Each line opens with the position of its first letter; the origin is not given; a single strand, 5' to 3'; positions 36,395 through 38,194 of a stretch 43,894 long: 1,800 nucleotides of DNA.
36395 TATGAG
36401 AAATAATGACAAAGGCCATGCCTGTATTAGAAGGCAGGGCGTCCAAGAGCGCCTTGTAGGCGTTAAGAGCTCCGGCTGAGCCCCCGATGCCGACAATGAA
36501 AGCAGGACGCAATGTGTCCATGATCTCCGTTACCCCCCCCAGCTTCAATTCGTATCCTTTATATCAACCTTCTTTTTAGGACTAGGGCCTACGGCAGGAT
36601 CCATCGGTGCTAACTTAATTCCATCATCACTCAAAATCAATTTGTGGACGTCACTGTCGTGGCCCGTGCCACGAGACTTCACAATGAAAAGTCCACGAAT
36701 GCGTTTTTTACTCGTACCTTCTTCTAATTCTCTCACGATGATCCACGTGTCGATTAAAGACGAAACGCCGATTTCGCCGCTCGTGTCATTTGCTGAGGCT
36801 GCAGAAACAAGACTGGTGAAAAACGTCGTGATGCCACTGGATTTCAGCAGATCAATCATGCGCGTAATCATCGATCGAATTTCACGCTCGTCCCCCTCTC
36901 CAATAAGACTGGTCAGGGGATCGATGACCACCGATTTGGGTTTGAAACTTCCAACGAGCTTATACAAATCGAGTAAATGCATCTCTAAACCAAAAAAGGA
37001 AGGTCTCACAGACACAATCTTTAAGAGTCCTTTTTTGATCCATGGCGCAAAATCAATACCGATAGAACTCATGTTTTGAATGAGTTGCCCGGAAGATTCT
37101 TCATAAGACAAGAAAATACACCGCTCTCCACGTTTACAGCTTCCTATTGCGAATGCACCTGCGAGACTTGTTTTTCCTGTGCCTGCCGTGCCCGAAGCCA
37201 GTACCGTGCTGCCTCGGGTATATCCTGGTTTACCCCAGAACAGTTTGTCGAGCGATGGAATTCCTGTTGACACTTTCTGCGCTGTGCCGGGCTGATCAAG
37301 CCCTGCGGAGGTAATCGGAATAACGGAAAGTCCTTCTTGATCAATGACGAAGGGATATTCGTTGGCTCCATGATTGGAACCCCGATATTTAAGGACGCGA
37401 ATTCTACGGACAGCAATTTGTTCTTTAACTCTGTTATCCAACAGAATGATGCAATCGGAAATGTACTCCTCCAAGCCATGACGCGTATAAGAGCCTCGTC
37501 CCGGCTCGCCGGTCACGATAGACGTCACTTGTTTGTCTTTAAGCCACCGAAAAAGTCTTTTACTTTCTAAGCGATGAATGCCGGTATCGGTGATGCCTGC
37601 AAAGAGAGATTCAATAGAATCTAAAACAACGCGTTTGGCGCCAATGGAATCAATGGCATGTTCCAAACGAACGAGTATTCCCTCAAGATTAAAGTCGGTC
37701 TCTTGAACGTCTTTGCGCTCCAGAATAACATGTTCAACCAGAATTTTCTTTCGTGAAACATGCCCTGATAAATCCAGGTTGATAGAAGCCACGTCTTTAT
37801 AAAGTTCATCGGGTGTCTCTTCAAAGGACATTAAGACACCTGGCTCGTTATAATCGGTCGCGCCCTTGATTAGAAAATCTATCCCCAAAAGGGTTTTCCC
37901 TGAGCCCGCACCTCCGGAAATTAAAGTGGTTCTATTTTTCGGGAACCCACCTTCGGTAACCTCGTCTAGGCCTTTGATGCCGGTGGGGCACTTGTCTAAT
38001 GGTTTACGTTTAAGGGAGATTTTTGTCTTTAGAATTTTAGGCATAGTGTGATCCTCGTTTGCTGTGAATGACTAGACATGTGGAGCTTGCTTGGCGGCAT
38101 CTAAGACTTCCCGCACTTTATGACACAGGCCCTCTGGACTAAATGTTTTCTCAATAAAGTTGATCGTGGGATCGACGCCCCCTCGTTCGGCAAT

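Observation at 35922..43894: kaiC-like double ATPase wired into an MCP-less CheB/CheR - PAS - histidine kinase operon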

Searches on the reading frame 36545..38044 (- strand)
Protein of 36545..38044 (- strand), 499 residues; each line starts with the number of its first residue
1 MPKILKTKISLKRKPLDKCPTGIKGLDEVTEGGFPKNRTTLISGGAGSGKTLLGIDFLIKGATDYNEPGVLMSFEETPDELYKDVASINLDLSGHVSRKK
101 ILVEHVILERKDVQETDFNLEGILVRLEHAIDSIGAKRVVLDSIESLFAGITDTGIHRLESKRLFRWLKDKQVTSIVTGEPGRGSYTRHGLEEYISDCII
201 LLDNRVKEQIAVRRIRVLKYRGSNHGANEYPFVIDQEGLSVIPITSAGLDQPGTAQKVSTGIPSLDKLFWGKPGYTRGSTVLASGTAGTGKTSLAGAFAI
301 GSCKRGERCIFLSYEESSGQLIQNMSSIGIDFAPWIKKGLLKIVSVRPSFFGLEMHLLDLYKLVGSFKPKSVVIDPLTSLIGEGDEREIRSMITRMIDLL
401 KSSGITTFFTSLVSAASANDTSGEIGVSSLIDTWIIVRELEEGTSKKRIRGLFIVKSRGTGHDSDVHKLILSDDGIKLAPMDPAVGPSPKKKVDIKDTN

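Call 3: search_protein_families(library=pfam, proteins=[window:36545-38044:-], max_evalue=0.01)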
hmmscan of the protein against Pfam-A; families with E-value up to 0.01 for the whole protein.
window:36545-38044:- (499 aa): 9 families
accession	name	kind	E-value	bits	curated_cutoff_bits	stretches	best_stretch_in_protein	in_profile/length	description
PF06745.19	ATPase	-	1.8e-107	358.5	26.6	2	19-244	1-229/231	KaiC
PF13481.12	AAA_25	-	2.9e-12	47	27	2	273-401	27-174/195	AAA domain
PF03796.21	DnaB_C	-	1.6e-08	34.7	27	2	20-99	3-81/255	DnaB-like helicase C terminal domain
PF00154.27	RecA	-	1.2e-05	25.4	27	0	13-60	27-75/262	recA bacterial DNA recombination protein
PF20720.3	nSTAND3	-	0.00012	22.3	27.2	0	280-313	19-52/155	Novel STAND NTPase 3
PF09848.15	SLFN-g3_helicase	-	0.00031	20.6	24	0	39-66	3-32/354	Schlafen group 3, DNA/RNA helicase domain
PF13191.12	AAA_16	-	0.00099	20.1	32.6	0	277-299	23-45/167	AAA ATPase domain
PF01695.23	IstB_IS21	-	0.0011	18.9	24.1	1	281-316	95-130/238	IstB-like ATP binding protein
PF02562.22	PhoH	-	0.0061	16.5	27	0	281-306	22-47/205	PhoH-like protein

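Call 7: search_solved_structures(query=window:36545-38044:-, show_alignments=2)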
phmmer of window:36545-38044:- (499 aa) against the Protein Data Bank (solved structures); distinct sequences matched with E-value up to 0.001: 48.
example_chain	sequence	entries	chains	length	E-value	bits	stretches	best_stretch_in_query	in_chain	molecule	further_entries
8db3_A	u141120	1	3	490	2e-141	475.2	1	16-481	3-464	Circadian clock protein KaiC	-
8dba_A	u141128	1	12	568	3e-141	474.6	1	16-481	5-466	Circadian clock protein KaiC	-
8fwi_A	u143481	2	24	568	3.8e-140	471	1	16-481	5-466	Circadian clock protein KaiC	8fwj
8zn5_B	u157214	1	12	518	5.3e-94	318.8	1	15-478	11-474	KaiC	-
8zn6_F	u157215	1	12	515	3.2e-86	293.2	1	16-478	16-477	KaiC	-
8jon_A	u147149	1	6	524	4.4e-85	289.4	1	15-478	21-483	Circadian clock oscillator protein KaiC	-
7dy1_A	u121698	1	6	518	4.3e-83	282.8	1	16-478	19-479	Circadian clock protein kinase KaiC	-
4o0m_A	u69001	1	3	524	4.5e-83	282.8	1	16-478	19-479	Circadian clock protein kinase KaiC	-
5jwq_A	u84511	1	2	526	1.6e-82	281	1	16-478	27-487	Circadian clock protein kinase KaiC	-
8zn7_D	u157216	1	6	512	1.6e-81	277.6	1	15-477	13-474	KaiC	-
3k0e_A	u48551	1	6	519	5.9e-79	269.2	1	14-476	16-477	Circadian clock protein kinase KaiC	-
3k0f_A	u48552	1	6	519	6.8e-79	269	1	14-476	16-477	Circadian clock protein kinase KaiC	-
3jzm_A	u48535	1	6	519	1.1e-78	268.3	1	14-476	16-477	Circadian clock protein kinase kaiC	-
1u9i_A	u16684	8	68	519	1.1e-78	268.3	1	14-476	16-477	KaiC | Circadian clock protein kinase kaiC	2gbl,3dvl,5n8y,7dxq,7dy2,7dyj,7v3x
1tf7_A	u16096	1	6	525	1.2e-78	268.2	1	14-476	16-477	KaiC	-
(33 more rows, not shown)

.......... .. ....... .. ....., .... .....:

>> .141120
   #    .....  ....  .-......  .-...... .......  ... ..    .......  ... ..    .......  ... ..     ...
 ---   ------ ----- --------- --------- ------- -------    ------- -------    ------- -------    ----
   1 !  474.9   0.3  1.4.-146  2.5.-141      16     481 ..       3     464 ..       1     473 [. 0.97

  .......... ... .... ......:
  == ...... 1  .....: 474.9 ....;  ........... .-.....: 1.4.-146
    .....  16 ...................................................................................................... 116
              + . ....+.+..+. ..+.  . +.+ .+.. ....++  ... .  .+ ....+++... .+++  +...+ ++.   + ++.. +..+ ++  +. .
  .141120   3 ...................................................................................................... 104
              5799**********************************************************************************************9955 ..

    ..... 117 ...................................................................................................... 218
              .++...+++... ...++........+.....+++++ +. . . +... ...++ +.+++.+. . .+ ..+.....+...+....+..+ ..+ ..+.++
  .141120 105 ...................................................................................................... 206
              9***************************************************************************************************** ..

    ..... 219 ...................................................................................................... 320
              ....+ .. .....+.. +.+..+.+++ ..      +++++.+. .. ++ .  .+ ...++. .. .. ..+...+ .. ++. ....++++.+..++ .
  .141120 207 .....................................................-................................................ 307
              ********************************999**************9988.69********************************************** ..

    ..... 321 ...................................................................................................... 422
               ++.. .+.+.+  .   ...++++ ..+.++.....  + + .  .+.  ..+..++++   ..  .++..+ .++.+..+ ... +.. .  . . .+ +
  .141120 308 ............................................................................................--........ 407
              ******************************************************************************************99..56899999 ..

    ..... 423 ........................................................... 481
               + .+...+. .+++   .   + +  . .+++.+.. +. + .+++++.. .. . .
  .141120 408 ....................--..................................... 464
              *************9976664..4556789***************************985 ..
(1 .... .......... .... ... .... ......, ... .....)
